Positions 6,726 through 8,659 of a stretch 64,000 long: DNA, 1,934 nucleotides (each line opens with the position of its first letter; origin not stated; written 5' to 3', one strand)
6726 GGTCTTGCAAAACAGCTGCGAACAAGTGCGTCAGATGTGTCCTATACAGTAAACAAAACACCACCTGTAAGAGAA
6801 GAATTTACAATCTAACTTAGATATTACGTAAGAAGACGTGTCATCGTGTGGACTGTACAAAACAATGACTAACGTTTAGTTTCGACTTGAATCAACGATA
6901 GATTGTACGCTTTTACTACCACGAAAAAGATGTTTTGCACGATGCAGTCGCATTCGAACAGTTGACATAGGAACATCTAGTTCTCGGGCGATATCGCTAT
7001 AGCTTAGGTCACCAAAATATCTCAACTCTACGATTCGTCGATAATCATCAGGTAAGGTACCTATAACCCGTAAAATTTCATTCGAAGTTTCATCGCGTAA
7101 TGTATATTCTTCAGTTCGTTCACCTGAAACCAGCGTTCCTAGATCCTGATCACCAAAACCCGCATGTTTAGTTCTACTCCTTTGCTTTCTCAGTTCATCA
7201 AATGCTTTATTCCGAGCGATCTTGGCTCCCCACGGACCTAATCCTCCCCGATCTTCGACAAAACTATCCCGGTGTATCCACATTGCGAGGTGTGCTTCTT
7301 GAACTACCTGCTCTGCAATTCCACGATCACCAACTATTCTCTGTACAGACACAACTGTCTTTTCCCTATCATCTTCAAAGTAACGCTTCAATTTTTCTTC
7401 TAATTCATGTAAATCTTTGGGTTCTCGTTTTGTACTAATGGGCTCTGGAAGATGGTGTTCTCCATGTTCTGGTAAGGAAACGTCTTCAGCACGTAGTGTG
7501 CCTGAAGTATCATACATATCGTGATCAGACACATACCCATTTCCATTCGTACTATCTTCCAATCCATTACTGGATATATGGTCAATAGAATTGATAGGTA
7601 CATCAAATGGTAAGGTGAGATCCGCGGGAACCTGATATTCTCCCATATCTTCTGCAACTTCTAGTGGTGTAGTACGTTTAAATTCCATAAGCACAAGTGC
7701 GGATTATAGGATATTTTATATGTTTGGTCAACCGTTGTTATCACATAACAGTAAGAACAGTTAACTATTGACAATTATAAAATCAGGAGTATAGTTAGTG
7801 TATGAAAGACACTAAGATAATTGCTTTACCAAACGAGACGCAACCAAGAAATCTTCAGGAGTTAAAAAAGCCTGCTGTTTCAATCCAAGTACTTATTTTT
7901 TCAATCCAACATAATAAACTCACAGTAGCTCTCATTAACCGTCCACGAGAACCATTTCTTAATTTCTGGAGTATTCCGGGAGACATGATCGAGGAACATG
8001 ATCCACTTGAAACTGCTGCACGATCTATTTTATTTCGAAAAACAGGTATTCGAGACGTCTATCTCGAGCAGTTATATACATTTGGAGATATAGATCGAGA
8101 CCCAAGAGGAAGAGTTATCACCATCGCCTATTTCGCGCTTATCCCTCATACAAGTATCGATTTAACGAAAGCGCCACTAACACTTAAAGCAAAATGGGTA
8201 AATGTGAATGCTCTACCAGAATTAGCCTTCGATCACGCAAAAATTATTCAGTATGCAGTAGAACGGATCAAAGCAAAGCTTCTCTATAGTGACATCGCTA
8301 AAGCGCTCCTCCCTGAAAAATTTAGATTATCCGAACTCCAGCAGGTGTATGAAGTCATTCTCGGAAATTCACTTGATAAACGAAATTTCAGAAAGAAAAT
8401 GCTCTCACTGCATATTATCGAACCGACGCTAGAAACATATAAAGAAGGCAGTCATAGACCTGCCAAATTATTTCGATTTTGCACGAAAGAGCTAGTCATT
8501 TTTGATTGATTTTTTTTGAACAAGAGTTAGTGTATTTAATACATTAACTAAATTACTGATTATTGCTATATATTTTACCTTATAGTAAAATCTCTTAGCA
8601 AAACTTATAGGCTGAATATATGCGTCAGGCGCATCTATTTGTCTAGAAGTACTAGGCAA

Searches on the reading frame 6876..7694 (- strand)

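Call 3: search_protein_families(library=pfam, proteins=[window:6876-7694:-], max_evalue=1)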
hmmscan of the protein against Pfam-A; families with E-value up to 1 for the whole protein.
window:6876-7694:- (272 aa): 13 families
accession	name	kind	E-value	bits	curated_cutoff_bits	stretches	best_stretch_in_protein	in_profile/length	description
PF08281.18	Sigma70_r4_2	-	6.9e-17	61.3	25.7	1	205-254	2-51/54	Sigma-70, region 4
PF04545.22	Sigma70_r4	-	2.6e-11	43.3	24.1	1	211-253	2-44/50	Sigma-70, region 4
PF04542.20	Sigma70_r2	-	1.2e-09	38.3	24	1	118-173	14-70/71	Sigma-70 region 2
PF07638.17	Sigma70_ECF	-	9.6e-07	29.3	21.1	1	131-254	53-176/185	ECF sigma factor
PF12840.13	HTH_20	-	0.0074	16.7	27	1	230-251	19-40/51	Helix-turn-helix domain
PF13404.12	HTH_AsnC-type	-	0.012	15.8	27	1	228-252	16-40/42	AsnC-type helix-turn-helix domain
PF25787.1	HTH_SB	-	0.014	15.6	43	1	219-248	12-41/53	Sleeping Beauty transposase HTH domain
PF13384.12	HTH_23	-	0.031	14.5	24.6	1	230-252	18-39/50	Homeodomain-like domain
PF13556.12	HTH_30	-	0.035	14.3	27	1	229-257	12-40/59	PucR C-terminal helix-turn-helix domain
PF04297.20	UPF0122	-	0.1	13.3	22.7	1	219-257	23-61/101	Putative helix-turn-helix protein, YlxM / p13 like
PF01287.26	eIF-5a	-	0.12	13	24.2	0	95-126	36-65/69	Eukaryotic elongation factor 5A hypusine, DNA-binding OB fold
PF04218.19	CENP-B_N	-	0.16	12.1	21.2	1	233-250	26-43/53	CENP-B N-terminal DNA-binding domain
PF09339.16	HTH_IclR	-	0.2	11.9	22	1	228-251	17-40/52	IclR helix-turn-helix domain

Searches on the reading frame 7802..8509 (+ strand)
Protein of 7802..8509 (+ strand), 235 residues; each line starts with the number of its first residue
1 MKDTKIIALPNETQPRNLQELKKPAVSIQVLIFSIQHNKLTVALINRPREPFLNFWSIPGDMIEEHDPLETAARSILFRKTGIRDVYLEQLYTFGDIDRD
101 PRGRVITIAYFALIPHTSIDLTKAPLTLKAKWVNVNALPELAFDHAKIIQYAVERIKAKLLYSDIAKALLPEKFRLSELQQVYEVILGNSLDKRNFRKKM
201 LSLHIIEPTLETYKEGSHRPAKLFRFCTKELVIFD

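Call 3: search_protein_families(library=pfam, proteins=[window:7802-8509:+], max_evalue=1)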
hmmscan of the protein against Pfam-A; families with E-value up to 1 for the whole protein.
window:7802-8509:+ (235 aa): 3 families
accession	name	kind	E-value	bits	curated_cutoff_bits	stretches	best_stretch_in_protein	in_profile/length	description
PF21906.2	NrtR_WHD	-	6.1e-26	90.8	27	1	168-226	3-61/61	NrtR DNA-binding winged helix domain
PF19368.5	AraR_C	-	9.2e-13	48.7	23.8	1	162-229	1-69/82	AraR C-terminal winged HTH domain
PF00293.34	NUDIX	-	6.6e-09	36.3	21.1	1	30-150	6-132/134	NUDIX domain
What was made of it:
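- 7802..8509 (+): NrtR-like regulator (NUDIX domain plus winged helix). It is a recurrent neighbour of the cluster. Pfam NrtR_WHD E 6e-26 and NUDIX (call 3).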

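Call 51: search_protein_families(library=padloc, proteins=[window:7802-8509:+], max_evalue=1)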
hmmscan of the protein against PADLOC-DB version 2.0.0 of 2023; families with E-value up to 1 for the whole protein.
window:7802-8509:+ (235 aa): 1 family
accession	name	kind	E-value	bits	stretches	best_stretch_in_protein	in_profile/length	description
PDLC04743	PDC-M62B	-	0.027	12.1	1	150-202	259-313/328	-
